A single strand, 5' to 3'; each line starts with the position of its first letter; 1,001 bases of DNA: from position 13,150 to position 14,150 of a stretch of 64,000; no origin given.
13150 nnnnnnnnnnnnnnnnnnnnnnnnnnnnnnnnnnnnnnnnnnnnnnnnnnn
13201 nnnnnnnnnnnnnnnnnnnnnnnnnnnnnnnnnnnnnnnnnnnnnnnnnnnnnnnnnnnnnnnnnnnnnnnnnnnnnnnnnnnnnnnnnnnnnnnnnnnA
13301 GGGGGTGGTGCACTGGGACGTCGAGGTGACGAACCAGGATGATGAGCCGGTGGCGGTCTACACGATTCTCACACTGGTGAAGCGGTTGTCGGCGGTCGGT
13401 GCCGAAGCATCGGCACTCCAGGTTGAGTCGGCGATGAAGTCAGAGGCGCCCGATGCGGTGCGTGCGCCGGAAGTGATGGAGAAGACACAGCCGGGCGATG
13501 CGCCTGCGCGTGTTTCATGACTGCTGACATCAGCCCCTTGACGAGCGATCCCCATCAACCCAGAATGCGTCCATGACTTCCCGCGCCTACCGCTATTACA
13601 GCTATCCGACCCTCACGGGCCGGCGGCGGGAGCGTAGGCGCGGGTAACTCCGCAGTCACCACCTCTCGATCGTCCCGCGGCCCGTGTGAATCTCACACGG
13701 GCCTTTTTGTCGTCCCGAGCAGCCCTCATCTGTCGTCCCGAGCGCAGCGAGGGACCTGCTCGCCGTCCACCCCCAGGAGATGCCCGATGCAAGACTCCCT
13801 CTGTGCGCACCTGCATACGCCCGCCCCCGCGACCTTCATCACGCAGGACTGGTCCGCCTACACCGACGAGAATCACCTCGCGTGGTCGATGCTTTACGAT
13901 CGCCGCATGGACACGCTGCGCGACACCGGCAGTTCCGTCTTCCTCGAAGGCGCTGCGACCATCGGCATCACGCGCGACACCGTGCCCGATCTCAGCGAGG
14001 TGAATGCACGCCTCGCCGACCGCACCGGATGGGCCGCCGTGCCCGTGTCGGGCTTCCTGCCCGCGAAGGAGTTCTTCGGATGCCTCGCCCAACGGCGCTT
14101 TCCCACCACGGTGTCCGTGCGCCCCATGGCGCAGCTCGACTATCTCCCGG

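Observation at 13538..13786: Candidate tyrosine-sensing leader-peptide attenuator in front of phenylalanine 4-hydroxylase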

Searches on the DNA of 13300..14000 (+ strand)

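Call 4: search_rna_families(source=window, start=13300, end=14000, threshold=evalue, max_evalue=10)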
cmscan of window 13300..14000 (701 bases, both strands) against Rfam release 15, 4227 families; matches with E-value up to 10: 5.
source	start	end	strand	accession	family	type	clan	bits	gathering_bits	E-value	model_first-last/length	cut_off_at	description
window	13663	13722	-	RF03582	mir-m22-1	Gene; miRNA;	-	19.3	80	1.8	1-67/67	no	mir-m22-1 microRNA precursor family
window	13679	13703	-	RF03292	mir-1301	Gene; miRNA;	-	18.2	63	2.5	1-80/80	no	mir-1301 microRNA precursor family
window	13663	13722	+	RF03582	mir-m22-1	Gene; miRNA;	-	17.6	80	4.5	1-67/67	no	mir-m22-1 microRNA precursor family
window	13571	13706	+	RF02884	BcKCsr7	Gene; sRNA;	-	14.5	59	2.7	1-157/157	no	Burkholderia sRNA 7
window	13654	13710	+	RF02278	Betaproteobacteria_toxic_sRNA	Gene; sRNA;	-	14.3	50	4.7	1-64/64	no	Betaproteobacteria toxic small RNA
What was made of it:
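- On Any curated Rfam 15 family (including the Thr, Phe, Trp, His and Leu leader models and T-box): No meaningful hit at E<=10 in 13300-14000 (call 4).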

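Call 62: search_rna_families(sources=[L142, L163, L130, L084, L086, L015, L018, L042], threshold=gathering)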
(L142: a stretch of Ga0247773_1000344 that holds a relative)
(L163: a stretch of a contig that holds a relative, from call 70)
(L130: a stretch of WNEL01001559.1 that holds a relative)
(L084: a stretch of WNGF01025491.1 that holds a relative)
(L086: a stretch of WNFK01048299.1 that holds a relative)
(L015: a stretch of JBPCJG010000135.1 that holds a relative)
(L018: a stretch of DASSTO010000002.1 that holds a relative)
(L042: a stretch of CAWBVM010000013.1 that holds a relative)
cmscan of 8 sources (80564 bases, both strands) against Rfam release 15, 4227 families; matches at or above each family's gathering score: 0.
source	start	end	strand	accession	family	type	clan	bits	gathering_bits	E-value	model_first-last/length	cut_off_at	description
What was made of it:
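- On Any curated Rfam 15 family (including the Thr, Phe, Trp, His and Leu leader models and T-box): There were no hits in eight related loci that include the Thr, Phe and Phe+Tyr versions (call 62).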

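Call 65: build_rna_model(alignment_id=A2)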
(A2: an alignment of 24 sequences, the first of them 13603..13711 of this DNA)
Model R1 built from alignment A2 (24 sequences, 131 columns); structure: RNAalifold consensus.
model positions 110; base pairs 15; branch points 1; effective number of sequences 7.95; information 0.59 bits per position. Calibrated on 0.2 Mb of random sequence (short: E-values are rough).
structure used (alignment columns):
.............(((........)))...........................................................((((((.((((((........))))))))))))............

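Call 67: search_with_rna_model(model_id=R1, sources=[window, L001, L002, L003, L004, L005, L006, L007, L008, L009, L010, L011, L012, L013, L014, L015, L016, L017, L018, L019, L020, L021, L022, L023, L024, L025, L026, L027, L028, L029, L030, L031, L032, L033, L034, L035, L036, L037, L038, L039, L040, L041, L042, L043, L044, L045, L046, L047, L048, L049, L050, L051, L052, L053, L054, L055, L056, L057, L058, L059, L060, L061, L062, L063, L064, L065, L066, L067, L068, L069, L070, L071, L072, L073, L074, L075, L076, L077, L078, L079, L080], max_evalue=1)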
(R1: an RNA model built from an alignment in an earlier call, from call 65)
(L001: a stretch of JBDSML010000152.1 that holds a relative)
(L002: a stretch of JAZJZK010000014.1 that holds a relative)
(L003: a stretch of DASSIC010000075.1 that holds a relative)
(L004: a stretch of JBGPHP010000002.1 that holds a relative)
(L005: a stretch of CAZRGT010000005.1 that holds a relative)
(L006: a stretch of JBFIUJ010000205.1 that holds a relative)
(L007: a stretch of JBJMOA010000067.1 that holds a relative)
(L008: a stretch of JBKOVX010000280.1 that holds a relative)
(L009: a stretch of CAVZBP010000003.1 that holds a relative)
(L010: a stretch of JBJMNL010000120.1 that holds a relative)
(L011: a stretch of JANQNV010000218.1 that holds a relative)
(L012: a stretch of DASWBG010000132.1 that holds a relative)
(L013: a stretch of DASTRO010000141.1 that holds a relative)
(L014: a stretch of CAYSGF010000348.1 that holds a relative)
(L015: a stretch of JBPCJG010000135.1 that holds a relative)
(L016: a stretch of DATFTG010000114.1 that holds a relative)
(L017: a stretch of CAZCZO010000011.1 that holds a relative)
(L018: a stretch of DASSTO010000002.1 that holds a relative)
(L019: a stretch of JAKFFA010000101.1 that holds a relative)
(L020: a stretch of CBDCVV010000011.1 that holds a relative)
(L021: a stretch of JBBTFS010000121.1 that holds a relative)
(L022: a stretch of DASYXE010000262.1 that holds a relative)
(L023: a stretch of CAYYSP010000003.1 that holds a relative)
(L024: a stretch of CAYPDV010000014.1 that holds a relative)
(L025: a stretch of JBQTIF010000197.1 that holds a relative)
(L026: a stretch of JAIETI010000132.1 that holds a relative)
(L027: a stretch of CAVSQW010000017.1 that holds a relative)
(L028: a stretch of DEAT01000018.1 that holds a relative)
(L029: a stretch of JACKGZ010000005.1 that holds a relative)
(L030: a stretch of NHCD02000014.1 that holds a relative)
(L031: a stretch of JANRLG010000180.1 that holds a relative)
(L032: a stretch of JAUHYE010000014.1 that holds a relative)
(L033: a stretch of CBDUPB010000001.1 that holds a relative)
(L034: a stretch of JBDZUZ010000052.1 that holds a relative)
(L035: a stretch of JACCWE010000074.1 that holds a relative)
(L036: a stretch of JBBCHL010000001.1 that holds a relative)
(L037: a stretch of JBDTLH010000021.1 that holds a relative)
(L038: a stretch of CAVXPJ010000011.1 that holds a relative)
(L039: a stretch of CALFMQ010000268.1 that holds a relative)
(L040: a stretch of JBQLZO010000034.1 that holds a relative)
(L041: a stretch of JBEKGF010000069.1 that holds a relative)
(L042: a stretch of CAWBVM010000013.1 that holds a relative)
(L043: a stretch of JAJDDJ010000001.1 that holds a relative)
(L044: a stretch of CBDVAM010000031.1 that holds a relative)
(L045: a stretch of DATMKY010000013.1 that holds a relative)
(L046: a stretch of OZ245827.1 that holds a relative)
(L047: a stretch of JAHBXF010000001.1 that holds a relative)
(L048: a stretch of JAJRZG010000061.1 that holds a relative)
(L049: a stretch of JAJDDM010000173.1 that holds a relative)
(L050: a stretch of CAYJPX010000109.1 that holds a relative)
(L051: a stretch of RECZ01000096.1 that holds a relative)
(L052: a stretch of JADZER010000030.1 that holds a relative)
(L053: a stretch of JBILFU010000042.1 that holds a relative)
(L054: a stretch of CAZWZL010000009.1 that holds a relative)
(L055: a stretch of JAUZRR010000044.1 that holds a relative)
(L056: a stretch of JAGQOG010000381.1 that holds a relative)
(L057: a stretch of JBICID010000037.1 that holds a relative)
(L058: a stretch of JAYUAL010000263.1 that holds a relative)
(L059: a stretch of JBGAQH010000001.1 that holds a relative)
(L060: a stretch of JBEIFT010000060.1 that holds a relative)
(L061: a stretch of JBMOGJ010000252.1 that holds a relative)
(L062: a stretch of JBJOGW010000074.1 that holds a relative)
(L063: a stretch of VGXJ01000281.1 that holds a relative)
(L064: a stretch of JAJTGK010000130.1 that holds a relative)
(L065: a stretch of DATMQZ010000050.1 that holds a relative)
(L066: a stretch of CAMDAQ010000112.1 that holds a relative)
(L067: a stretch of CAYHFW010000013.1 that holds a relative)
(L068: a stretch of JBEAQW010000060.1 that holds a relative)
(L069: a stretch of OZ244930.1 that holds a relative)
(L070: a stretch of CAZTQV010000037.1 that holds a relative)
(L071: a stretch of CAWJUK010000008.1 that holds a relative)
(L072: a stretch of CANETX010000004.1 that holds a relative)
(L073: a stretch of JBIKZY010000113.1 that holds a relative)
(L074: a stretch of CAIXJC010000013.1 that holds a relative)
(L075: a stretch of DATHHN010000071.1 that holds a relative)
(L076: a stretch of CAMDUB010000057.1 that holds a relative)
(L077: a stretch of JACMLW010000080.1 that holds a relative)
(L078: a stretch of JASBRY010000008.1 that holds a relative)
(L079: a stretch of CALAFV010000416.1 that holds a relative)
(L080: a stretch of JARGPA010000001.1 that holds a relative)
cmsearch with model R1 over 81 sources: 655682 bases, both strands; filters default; matches with E-value up to 1: 54.
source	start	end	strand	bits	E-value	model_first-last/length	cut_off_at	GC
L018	612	721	+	96.8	3.9e-21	1-110/110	no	0.71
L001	3872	3982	+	91.5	8.1e-20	1-110/110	no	0.62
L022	1382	1489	+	90.3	1.5e-19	1-110/110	no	0.69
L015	3024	3130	+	90.2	1.6e-19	1-110/110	no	0.67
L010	3802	3905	+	89.6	2.4e-19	1-110/110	no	0.68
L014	3840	3948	+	88.7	3.8e-19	1-110/110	no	0.69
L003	1323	1429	+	86.9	1.1e-18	1-110/110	no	0.64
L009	3773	3880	+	86.6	1.3e-18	1-110/110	no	0.66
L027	3816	3922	+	83.6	6.8e-18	1-110/110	no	0.68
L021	3865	3969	+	82.1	1.6e-17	1-110/110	no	0.68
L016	1715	1821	+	81.6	2.2e-17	1-110/110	no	0.73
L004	3861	3969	+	81.4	2.4e-17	1-110/110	no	0.67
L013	3872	3977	+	80.1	5e-17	1-110/110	no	0.71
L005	3825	3932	+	77.6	2.1e-16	1-110/110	no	0.7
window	13603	13714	+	76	5.3e-16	1-110/110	no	0.67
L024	3724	3833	+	71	8.8e-15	1-110/110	no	0.65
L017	3858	3961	+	70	1.6e-14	1-110/110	no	0.67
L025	3013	3114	+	68.8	3.2e-14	1-110/110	no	0.63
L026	3830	3937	+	66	1.5e-13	1-110/110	no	0.7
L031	3839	3955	+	61.3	2.2e-12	1-110/110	no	0.62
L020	3829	3934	+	59.4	6.4e-12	1-110/110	no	0.68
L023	3839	3946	+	58.7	9.4e-12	1-110/110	no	0.53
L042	3809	3914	+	55.5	5.7e-11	1-110/110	no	0.51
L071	3884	3994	+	51.7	5.1e-10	1-110/110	no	0.5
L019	3837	3963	+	49.8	1.5e-09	1-110/110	no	0.65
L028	2243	2346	+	47.4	5.8e-09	1-110/110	no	0.62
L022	1454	1480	-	28.1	0.00032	75-101/110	no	0.78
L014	3912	3947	-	27.7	0.00042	67-101/110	no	0.67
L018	686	713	-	27.6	0.00043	74-101/110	no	0.79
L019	3927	3964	-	26.4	0.00085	65-101/110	no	0.63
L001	3946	3974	-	24.6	0.0024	74-101/110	no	0.72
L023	3913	3984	-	24.3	0.0029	29-101/110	no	0.53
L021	3936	3962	-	24.1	0.0031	73-101/110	no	0.74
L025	3081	3106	-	23.5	0.0045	74-101/110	no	0.77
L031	3918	3948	-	23.4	0.0046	73-101/110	no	0.77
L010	3873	3898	-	22.9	0.0061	73-101/110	no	0.77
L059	3279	3388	-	22.5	0.008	1-110/110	no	0.66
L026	3904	3927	-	22.4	0.0085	76-100/110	no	0.75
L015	3099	3124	-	22.2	0.0095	74-101/110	no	0.77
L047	3622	3719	+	21.6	0.013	1-110/110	no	0.72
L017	3926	3953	-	21.5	0.014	74-101/110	no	0.68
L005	3900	3923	-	20.6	0.023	75-101/110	no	0.79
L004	3935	3961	-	20.5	0.025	74-101/110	no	0.74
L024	3796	3911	-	20.4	0.025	1-110/110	no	0.66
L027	3887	3914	-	20.2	0.029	74-101/110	no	0.71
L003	1395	1418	-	18.5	0.075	77-99/110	no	0.75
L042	3877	3910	-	18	0.1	72-101/110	no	0.47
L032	1115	1234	+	17.9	0.11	1-110/110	no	0.62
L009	3847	3918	-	17.2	0.16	27-101/110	no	0.68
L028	2312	2336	-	15.8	0.34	76-100/110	no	0.76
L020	3896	3926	-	15.8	0.35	74-101/110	no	0.74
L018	1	28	-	14.7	0.66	1-28/110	3'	0.68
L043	1769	1864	+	14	0.98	1-110/110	no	0.6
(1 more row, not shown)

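Call 70: search_with_rna_model(model_id=R1, sources=[L081, L082, L083, L084, L085, L086, L087, L088, L089, L090, L091, L092, L093, L094, L095, L096, L097, L098, L099, L100, L101, L102, L103, L104, L105, L106, L107, L108, L109, L110, L111, L112, L113, L114, L115, L116, L117, L118, L119, L120, L121, L122, L123, L124, L125, L126, L127, L128, L129, L130, L131, L132, L133, L134, L135, L136, L137, L138, L139, L140, L141, L142, L143, L144, L145, L146, L147, L148, L149, L150, L151, L152, L153, L154, L155, L156, L157, L158, L159, L160, L161, L162, L163, L164, L165, L166, L167, L168, L169, L170, L171, L172, L173, L174, L175, L176, L177, L178, L179, L180], max_evalue=0.0001)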
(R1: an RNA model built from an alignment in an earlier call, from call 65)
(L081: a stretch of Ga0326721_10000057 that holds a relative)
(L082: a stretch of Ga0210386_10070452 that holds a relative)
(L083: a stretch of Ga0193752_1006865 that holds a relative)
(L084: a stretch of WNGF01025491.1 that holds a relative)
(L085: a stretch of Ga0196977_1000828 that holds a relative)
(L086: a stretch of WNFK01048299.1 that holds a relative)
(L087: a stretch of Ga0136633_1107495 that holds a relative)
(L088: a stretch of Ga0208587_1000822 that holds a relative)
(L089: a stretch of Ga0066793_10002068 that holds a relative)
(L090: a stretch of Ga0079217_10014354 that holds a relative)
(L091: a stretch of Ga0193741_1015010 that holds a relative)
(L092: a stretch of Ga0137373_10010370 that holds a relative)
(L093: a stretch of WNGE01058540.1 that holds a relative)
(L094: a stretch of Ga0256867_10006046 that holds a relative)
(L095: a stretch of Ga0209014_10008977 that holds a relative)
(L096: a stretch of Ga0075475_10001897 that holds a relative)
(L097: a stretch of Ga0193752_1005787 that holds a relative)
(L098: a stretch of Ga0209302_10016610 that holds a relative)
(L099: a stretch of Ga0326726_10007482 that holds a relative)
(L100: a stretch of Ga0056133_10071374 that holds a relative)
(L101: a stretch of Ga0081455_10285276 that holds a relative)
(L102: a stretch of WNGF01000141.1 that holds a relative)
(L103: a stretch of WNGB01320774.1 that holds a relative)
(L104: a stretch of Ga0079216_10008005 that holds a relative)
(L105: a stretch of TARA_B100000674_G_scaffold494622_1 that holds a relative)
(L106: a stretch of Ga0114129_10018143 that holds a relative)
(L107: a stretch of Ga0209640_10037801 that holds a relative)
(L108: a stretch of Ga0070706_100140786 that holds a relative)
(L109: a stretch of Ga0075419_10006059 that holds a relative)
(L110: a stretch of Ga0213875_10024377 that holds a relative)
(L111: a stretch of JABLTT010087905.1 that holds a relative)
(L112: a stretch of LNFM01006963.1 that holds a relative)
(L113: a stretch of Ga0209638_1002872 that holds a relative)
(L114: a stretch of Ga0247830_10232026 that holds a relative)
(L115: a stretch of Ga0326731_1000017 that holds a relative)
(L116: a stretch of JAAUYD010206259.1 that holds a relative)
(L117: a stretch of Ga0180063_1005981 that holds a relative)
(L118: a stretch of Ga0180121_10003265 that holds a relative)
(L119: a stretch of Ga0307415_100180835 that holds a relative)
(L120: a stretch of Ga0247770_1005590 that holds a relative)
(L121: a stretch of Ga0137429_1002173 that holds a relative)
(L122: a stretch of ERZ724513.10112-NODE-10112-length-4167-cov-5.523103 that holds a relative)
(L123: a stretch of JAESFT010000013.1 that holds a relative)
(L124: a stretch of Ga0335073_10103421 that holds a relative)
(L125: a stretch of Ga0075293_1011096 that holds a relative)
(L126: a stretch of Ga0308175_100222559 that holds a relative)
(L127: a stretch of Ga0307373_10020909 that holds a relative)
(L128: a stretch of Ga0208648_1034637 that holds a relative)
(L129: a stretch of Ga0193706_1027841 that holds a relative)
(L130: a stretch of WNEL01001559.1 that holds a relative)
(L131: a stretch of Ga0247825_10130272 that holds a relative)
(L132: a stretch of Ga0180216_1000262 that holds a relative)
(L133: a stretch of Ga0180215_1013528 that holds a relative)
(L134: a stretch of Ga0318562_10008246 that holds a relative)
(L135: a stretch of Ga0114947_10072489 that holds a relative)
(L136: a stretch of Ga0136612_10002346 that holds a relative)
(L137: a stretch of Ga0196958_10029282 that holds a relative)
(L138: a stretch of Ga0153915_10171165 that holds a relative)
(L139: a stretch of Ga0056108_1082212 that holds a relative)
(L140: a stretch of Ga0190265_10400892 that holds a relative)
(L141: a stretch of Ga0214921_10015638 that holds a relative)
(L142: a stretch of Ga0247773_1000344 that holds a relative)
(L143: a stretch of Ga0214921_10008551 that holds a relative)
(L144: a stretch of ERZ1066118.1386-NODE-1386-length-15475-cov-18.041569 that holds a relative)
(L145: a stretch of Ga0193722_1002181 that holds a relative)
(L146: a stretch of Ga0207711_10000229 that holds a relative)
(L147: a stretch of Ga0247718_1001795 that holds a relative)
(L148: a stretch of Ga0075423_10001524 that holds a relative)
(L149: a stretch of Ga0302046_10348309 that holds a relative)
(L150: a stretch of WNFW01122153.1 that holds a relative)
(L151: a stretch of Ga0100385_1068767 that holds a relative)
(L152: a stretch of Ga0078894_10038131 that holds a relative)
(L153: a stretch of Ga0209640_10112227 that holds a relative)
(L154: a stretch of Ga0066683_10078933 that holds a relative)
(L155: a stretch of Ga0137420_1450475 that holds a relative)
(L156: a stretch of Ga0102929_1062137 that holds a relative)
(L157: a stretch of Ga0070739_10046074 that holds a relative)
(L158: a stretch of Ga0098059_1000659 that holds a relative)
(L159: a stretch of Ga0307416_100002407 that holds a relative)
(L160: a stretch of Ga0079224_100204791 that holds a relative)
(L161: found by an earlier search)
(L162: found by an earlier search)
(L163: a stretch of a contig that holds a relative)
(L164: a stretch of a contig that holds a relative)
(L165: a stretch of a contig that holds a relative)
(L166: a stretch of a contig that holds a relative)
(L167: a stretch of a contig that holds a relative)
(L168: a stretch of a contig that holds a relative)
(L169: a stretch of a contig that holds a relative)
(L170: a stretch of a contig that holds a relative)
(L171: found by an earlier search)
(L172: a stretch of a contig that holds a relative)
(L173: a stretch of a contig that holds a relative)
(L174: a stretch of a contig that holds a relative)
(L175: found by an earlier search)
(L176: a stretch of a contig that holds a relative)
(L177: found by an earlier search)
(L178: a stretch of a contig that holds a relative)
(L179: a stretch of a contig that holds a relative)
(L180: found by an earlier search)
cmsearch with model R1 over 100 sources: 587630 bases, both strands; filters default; matches with E-value up to 0.0001: 72.
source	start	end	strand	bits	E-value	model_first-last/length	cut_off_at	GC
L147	3799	3903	+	96.7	3.7e-21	1-110/110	no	0.68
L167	2729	2836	-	92.1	5.1e-20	1-110/110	no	0.62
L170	2515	2620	+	87.4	7.1e-19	1-110/110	no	0.66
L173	23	129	+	85.7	1.9e-18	1-110/110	no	0.64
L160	2309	2416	-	84.4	4e-18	1-110/110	no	0.7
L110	1173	1277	-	84.3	4.1e-18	1-110/110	no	0.7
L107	1086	1192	-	83.9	5.4e-18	1-110/110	no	0.68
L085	8492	8598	+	83.1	8.4e-18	1-110/110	no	0.68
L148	8428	8541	-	82.9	9.3e-18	1-110/110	no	0.68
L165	1314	1427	-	82.9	9.3e-18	1-110/110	no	0.68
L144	2926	3034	-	82.5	1.2e-17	1-110/110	no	0.75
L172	9897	10004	-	82.4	1.2e-17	1-110/110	no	0.7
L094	178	286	-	82.3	1.3e-17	1-110/110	no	0.63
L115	4943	5050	+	81.4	2.2e-17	1-110/110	no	0.67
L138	1198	1306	+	81.1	2.6e-17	1-110/110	no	0.69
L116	1840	1947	+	79.8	5.3e-17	1-110/110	no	0.54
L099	3952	4059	-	77.7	1.8e-16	1-110/110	no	0.65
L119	502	600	-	77.2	2.4e-16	1-110/110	no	0.61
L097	3659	3769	+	76.9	2.8e-16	1-110/110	no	0.63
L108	1891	1999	-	76.5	3.6e-16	1-110/110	no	0.65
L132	636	743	-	74.7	9.5e-16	1-110/110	no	0.61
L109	740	850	-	74.7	9.7e-16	1-110/110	no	0.59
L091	1235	1342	+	74.6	1.1e-15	1-110/110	no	0.63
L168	254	366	+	74.5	1.1e-15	1-110/110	no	0.67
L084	9700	9817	+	73.6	1.8e-15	1-110/110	no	0.6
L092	5104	5221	+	73.6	1.8e-15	1-110/110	no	0.6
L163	601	709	+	73.6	1.8e-15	1-110/110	no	0.72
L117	1341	1449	-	72.9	2.8e-15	1-110/110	no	0.67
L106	2749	2855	+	72.8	2.8e-15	1-110/110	no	0.61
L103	1150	1265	-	72.6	3.1e-15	1-110/110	no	0.67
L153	94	204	-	72.6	3.1e-15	1-110/110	no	0.7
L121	380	487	+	72.6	3.3e-15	1-110/110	no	0.63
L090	2282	2387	+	71.5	6e-15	1-110/110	no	0.55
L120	3464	3575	+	68.9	2.7e-14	1-110/110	no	0.73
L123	10919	11041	+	68.7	3e-14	1-110/110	no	0.74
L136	3530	3639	-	68.5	3.3e-14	1-110/110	no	0.7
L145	2303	2414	-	68.2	3.9e-14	1-110/110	no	0.61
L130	6242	6350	-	67.3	6.6e-14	1-110/110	no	0.61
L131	389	513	+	65.7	1.6e-13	1-110/110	no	0.74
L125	1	98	+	64.6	2.9e-13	14-110/110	5'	0.69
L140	203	304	+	63.2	6.5e-13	1-110/110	no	0.63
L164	1518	1630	-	63.1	7e-13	1-110/110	no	0.63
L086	6279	6391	+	62.7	9e-13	1-110/110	no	0.66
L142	2882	2995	+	62.2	1.2e-12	1-110/110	no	0.73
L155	1394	1503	-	61.8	1.4e-12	1-110/110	no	0.64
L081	694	808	+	61.5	1.8e-12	1-110/110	no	0.71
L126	1273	1389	+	61.2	2.1e-12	1-110/110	no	0.63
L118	6105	6206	+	60.9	2.4e-12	1-110/110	no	0.6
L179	420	527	-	60.4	3.2e-12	1-110/110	no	0.67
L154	688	801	-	59.8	4.7e-12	1-110/110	no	0.64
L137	115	225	+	59.7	4.8e-12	1-110/110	no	0.68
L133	4149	4265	+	59.2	6.5e-12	1-110/110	no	0.71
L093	4708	4821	-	59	7.2e-12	1-110/110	no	0.55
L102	2903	3016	+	59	7.2e-12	1-110/110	no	0.55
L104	1338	1436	-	58.8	8e-12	1-110/110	no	0.59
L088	4537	4646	-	58.6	8.9e-12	1-110/110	no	0.65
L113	7261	7370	-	58.6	8.9e-12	1-110/110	no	0.65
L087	1005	1115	+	57.7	1.5e-11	1-110/110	no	0.67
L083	2161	2277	+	55.2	6.1e-11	1-110/110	no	0.62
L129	1539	1645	-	55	6.9e-11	1-110/110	no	0.63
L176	1159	1261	+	52.6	2.8e-10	1-110/110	no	0.65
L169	1193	1298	+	51.3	5.6e-10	1-110/110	no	0.71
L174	189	292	-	51.1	6.2e-10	1-110/110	no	0.65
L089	122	227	+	51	6.7e-10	1-110/110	no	0.61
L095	10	115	-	51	6.7e-10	1-110/110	no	0.61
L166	673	778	+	50.8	7.5e-10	1-110/110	no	0.61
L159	10356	10459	-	47.4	5.1e-09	1-110/110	no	0.72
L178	9177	9280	+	45.1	1.9e-08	1-110/110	no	0.65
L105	2039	2153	-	37.3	1.6e-06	1-110/110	no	0.51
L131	477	571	-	36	3.3e-06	1-110/110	no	0.73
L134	2291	2400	-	35.1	5.6e-06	1-110/110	no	0.66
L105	1970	2082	+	30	9.9e-05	1-110/110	no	0.57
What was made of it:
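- It scores the leaders before the other three gene classes at 45-97 bits (calls 65, 67, 70).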
